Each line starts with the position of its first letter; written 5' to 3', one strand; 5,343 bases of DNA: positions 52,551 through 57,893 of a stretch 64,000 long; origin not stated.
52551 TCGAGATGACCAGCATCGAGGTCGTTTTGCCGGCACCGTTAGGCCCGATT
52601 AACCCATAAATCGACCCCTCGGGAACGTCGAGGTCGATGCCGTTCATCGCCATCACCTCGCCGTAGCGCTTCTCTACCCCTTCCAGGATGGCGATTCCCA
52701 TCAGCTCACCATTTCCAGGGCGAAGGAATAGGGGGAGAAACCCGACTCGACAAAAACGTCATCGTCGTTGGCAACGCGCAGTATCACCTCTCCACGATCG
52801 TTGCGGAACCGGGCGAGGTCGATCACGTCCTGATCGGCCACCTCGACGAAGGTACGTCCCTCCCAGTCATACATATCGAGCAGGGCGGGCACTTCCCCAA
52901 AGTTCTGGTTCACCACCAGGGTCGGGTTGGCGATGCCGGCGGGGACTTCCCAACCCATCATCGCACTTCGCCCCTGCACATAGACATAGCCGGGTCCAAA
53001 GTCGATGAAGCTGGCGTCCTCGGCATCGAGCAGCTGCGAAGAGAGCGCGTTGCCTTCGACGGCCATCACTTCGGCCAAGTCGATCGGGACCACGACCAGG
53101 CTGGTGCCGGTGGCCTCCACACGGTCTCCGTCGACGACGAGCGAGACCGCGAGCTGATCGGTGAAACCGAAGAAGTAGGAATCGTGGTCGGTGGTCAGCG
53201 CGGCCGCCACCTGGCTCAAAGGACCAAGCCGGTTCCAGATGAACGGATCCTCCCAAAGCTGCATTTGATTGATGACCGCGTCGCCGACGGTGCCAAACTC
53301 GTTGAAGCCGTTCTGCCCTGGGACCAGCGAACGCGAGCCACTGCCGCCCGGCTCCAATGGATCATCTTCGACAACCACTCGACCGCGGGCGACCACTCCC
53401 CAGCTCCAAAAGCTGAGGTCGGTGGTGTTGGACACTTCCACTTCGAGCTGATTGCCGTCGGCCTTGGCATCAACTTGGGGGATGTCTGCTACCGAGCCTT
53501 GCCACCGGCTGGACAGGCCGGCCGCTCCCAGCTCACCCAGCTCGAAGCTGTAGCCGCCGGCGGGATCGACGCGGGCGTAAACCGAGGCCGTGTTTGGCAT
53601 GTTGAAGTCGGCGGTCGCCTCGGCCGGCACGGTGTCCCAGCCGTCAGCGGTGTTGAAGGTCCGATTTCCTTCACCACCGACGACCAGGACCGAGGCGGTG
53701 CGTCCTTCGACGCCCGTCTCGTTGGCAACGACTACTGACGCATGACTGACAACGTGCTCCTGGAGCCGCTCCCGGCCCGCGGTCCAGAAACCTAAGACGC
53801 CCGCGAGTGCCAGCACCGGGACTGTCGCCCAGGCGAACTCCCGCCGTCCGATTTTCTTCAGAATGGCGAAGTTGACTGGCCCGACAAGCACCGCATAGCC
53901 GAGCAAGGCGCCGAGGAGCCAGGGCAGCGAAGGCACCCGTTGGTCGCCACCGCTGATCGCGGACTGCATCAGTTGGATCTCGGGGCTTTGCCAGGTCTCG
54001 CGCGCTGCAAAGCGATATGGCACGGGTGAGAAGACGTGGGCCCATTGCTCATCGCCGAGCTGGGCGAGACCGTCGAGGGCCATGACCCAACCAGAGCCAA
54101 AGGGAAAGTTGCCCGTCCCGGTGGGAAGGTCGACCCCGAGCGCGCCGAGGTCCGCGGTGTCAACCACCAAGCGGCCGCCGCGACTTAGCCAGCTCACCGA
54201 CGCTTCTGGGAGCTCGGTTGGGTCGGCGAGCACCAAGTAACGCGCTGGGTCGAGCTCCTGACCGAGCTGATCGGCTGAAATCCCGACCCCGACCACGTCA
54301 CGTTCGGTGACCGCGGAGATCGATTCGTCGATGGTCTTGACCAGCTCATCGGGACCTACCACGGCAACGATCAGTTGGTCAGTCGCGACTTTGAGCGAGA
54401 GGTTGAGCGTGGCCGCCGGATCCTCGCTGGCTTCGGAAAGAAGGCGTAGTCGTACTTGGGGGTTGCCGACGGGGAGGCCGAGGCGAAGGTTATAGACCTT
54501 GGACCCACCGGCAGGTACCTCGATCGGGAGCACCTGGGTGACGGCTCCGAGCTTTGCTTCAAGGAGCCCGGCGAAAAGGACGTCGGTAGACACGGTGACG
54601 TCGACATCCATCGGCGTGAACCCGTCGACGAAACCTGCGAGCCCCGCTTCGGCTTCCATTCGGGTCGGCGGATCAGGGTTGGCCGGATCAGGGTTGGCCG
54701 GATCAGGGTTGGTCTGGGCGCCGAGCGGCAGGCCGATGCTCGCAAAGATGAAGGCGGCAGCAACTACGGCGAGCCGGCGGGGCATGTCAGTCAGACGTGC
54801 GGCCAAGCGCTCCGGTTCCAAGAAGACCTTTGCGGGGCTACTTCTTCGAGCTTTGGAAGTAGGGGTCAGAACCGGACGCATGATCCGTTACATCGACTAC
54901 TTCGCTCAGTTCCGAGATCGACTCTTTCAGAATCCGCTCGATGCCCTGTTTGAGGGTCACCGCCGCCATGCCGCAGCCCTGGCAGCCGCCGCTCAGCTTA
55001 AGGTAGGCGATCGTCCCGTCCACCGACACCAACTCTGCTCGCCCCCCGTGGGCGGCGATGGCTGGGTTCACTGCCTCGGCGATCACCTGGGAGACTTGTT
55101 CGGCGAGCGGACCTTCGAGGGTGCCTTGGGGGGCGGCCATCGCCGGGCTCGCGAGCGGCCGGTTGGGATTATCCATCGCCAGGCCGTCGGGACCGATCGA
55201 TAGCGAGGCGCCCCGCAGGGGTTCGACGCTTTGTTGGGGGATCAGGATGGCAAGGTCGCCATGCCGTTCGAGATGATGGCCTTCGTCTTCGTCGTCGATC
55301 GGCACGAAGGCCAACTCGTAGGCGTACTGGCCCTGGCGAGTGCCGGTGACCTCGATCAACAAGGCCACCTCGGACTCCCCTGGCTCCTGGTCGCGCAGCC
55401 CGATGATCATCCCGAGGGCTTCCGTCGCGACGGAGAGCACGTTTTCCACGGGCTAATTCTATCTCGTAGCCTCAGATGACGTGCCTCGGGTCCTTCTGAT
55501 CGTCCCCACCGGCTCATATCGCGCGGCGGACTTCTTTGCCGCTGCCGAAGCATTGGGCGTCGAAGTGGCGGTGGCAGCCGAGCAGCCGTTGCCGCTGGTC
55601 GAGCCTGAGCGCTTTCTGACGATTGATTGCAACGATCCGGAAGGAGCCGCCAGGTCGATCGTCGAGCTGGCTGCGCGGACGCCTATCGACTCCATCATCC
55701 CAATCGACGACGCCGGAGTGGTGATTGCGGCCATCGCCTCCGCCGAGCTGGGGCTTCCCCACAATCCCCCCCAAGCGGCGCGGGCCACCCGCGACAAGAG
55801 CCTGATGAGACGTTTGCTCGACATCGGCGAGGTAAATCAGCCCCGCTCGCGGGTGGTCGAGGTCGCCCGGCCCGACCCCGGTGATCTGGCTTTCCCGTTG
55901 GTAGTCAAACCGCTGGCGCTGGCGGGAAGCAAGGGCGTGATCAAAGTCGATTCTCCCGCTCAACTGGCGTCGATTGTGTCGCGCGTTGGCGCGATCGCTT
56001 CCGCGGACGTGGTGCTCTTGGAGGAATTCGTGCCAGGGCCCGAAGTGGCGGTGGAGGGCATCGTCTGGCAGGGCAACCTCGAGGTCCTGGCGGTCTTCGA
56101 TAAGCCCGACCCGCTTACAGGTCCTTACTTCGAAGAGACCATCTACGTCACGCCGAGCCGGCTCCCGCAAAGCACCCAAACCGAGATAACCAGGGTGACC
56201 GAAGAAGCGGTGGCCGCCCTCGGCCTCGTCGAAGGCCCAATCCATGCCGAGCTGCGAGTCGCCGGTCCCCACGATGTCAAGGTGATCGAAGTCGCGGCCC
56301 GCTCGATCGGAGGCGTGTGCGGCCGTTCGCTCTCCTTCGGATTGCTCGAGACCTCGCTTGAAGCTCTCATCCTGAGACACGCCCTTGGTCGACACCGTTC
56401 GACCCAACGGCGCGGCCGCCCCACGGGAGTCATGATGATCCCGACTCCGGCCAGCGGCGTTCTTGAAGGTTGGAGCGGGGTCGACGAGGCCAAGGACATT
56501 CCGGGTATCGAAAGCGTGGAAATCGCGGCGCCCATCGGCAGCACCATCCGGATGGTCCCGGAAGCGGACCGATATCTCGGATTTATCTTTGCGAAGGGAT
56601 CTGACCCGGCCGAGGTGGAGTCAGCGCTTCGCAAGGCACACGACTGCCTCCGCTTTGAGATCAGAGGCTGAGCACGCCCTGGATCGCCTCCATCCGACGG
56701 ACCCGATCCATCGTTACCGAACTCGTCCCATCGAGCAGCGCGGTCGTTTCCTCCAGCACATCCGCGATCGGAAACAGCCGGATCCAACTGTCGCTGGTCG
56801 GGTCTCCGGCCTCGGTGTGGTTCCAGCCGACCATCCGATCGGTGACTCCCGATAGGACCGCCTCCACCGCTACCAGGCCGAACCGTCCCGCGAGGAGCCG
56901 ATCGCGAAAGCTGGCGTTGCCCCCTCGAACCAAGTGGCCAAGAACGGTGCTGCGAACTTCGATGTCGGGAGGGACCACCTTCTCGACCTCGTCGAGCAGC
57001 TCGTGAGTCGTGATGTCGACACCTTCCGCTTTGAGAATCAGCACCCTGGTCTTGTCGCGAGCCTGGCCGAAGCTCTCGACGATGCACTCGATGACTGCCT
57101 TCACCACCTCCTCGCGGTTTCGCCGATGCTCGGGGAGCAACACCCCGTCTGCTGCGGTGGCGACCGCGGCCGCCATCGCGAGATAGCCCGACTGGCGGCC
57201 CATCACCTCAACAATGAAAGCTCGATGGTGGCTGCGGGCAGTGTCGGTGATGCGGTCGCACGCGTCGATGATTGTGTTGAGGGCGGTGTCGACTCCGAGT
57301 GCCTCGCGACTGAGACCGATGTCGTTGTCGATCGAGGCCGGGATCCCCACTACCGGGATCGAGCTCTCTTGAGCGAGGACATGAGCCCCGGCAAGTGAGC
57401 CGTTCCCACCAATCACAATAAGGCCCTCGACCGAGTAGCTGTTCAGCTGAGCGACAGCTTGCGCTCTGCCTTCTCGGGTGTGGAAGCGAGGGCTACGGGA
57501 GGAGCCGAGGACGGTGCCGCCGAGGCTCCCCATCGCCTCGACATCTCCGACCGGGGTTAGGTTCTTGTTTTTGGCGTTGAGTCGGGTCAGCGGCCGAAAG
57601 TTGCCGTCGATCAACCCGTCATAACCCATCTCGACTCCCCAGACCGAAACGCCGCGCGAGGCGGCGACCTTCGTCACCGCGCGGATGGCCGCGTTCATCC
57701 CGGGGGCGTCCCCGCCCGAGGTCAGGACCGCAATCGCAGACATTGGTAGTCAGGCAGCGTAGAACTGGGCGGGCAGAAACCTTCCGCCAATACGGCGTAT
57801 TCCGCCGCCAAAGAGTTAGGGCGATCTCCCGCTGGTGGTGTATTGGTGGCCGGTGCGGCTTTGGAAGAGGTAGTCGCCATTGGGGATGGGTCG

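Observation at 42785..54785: A 12-kb, eight-gene overlapping operon joining an ABC ATPase/permease pair to a MoxR-DUF58-double-VWA (Bat-like) module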

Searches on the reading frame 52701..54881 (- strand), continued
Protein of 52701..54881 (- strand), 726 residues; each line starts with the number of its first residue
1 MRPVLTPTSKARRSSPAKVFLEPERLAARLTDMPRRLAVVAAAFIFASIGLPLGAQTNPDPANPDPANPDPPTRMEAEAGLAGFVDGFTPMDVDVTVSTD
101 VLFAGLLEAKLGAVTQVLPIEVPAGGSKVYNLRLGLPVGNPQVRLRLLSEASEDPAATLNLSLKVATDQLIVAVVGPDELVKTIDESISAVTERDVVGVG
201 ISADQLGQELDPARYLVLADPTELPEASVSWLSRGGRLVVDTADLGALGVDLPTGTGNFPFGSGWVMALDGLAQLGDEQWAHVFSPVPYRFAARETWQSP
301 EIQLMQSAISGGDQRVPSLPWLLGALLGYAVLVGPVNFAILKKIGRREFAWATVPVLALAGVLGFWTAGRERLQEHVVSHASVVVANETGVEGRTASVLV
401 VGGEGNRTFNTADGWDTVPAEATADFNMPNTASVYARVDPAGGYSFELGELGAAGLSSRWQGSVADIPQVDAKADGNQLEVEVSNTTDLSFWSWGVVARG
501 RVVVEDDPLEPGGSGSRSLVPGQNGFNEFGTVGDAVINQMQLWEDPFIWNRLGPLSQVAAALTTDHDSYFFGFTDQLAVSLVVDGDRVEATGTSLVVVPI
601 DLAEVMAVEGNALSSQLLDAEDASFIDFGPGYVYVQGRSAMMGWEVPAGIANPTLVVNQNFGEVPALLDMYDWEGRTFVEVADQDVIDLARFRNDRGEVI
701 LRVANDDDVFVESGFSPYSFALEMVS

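Call 84: search_protein_families(library=pfam, proteins=[L043:16119-18032:+, L043:18050-18883:+, L055:10134-11903:+, L055:11840-12739:+, L056:15804-16532:+, L040:12578-13009:+, L047:12758-13120:+, L047:13124-13558:+, L043:15373-15744:+], max_evalue=0.01)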
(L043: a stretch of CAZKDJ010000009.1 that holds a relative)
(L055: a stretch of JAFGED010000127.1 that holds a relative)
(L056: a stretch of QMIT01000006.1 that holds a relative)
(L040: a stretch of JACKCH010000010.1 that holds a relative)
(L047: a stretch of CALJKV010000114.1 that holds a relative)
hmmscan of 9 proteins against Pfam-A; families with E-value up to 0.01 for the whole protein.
L043:16119-18032:+ (637 aa): 2 families
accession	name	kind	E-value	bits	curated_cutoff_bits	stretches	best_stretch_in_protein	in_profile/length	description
PF01432.26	Peptidase_M3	-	4.6e-43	148.7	27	1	241-615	4-453/457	Peptidase family M3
PF08439.15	Peptidase_M3_N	-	1.1e-07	32.4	25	1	158-220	5-70/70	Oligopeptidase F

L043:18050-18883:+ (277 aa): 1 family
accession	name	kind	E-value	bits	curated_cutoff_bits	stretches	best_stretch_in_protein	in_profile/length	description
PF01261.30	AP_endonuc_2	-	1.8e-20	74.1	31.1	1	18-263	1-247/249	Xylose isomerase-like TIM barrel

L055:10134-11903:+ (589 aa): 2 families
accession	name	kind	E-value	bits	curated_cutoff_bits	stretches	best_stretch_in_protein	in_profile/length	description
PF01432.26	Peptidase_M3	-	5.9e-48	164.8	27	1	196-572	2-453/457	Peptidase family M3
PF08439.15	Peptidase_M3_N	-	5.5e-07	30.1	25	1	131-177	24-70/70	Oligopeptidase F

L055:11840-12739:+ (299 aa): 1 family
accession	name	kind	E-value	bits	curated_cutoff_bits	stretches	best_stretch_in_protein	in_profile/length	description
PF01261.30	AP_endonuc_2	-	1.2e-22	81.3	31.1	1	38-276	1-234/249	Xylose isomerase-like TIM barrel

L056:15804-16532:+ (242 aa): 0 families

L040:12578-13009:+ (143 aa): 1 family
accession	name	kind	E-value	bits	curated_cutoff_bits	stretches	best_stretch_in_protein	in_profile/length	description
PF01451.26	LMWPc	-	2.1e-20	73.8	23.2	1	6-125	1-134/144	Low molecular weight phosphotyrosine protein phosphatase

L047:12758-13120:+ (120 aa): 2 families
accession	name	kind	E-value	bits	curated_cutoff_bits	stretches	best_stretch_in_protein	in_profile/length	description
PF18823.6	InPase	-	2e-05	24.9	26.8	1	39-102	48-110/135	Inorganic Pyrophosphatase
PF00719.24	Pyrophosphatase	-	0.00089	19.5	23.5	1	30-67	28-64/153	Inorganic pyrophosphatase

L047:13124-13558:+ (144 aa): 1 family
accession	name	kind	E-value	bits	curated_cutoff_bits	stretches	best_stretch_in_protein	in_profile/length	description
PF01451.26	LMWPc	-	4.7e-22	79.2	23.2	1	6-133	1-141/144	Low molecular weight phosphotyrosine protein phosphatase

L043:15373-15744:+ (123 aa): 0 families

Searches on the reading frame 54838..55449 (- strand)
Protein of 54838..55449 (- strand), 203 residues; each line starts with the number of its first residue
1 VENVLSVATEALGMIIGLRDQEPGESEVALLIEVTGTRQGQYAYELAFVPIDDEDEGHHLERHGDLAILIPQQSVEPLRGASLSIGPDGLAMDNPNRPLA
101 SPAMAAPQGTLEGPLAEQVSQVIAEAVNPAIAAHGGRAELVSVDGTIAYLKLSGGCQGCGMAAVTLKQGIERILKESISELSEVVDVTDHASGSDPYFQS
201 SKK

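Call 10: search_protein_families(library=pfam, proteins=[window:54838-55449:-], max_evalue=0.001)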
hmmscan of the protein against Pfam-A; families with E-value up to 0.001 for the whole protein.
window:54838-55449:- (203 aa): 1 family
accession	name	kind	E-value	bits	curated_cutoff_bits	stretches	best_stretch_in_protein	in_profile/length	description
PF01106.22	NifU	-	2.1e-21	76.3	27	1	119-185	1-67/67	NifU-like domain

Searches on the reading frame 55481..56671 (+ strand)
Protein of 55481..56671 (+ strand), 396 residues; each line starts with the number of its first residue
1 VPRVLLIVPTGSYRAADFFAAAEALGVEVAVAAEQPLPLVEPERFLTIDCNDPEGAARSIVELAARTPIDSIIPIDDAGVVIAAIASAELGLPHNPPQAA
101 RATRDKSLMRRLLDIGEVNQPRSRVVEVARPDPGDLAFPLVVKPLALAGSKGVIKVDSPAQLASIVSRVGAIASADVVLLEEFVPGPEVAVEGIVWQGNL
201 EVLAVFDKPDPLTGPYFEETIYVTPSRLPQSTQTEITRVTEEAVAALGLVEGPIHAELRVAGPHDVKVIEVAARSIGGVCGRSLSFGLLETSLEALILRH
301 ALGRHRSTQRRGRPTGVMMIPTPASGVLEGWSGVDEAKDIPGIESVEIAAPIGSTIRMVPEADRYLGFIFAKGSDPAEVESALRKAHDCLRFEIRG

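Call 10: search_protein_families(library=pfam, proteins=[window:55481-56671:+], max_evalue=0.001)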
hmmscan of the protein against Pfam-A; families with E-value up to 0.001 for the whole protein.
window:55481-56671:+ (396 aa): 5 families
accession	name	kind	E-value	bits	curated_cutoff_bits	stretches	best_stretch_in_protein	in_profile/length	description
PF13535.11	ATP-grasp_4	-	1.5e-27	96.6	27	1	137-281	2-158/160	ATP-grasp domain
PF18603.7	LAL_C2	-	7.5e-18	65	29.4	1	319-394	2-77/78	L-amino acid ligase C-terminal domain 2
PF18130.6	ATPgrasp_N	-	1.6e-10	41.8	27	1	19-94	1-81/81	ATP-grasp N-terminal domain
PF07478.18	Dala_Dala_lig_C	-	1.7e-05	24.9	24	1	135-205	34-101/204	D-ala D-ala ligase C-terminus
PF02655.19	ATP-grasp_3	-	0.00083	19.9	23.2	0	105-274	3-156/160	ATP-grasp domain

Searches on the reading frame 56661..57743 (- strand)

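Call 10: search_protein_families(library=pfam, proteins=[window:56661-57743:-], max_evalue=0.001)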
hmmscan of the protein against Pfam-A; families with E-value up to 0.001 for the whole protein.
window:56661-57743:- (360 aa): 1 family
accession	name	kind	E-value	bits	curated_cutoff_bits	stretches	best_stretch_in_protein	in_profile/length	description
PF00365.25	PFK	-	2.9e-91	306.1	30.9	1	4-296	2-277/277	Phosphofructokinase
